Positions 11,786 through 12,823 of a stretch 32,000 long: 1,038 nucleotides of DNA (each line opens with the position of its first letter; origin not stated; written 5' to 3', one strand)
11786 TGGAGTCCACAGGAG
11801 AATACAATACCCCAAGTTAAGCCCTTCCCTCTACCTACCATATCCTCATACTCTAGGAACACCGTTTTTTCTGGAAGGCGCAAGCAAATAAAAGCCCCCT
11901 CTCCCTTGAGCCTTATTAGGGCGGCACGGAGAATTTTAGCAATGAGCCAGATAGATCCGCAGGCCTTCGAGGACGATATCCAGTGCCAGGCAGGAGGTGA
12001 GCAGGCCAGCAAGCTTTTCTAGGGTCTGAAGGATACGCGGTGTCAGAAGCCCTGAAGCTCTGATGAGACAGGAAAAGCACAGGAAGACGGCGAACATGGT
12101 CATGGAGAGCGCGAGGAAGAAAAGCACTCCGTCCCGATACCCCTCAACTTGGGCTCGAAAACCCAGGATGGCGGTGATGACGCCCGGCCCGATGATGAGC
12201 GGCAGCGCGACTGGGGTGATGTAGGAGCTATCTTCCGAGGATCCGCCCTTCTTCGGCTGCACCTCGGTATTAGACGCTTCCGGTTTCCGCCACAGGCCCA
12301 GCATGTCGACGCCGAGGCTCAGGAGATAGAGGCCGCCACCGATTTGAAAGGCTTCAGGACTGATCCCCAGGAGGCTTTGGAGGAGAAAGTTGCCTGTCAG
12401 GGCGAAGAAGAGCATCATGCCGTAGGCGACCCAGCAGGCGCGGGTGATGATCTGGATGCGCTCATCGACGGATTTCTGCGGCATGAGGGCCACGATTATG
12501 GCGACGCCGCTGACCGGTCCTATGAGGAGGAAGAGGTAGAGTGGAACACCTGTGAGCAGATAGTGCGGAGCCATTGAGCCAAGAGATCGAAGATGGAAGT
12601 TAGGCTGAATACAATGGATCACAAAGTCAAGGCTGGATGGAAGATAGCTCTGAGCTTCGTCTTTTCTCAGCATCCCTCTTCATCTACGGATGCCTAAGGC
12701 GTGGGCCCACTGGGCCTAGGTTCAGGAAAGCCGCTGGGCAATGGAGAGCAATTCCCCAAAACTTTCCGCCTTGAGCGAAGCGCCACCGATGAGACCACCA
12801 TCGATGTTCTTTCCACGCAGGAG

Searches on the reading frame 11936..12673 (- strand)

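Call 37: search_protein_families(library=pfam, proteins=[window:11936-12673:-], max_evalue=0.01)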
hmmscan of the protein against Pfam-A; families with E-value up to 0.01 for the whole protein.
window:11936-12673:- (245 aa): 2 families
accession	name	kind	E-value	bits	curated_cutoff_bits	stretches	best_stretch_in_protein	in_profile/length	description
PF01914.23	MarC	-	3.6e-30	105.4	23.9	1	45-240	9-201/203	MarC family integral membrane protein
PF04246.17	RseC_MucC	-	0.0066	16.8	24.4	0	76-141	63-127/130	Positive regulator of sigma(E), RseC/MucC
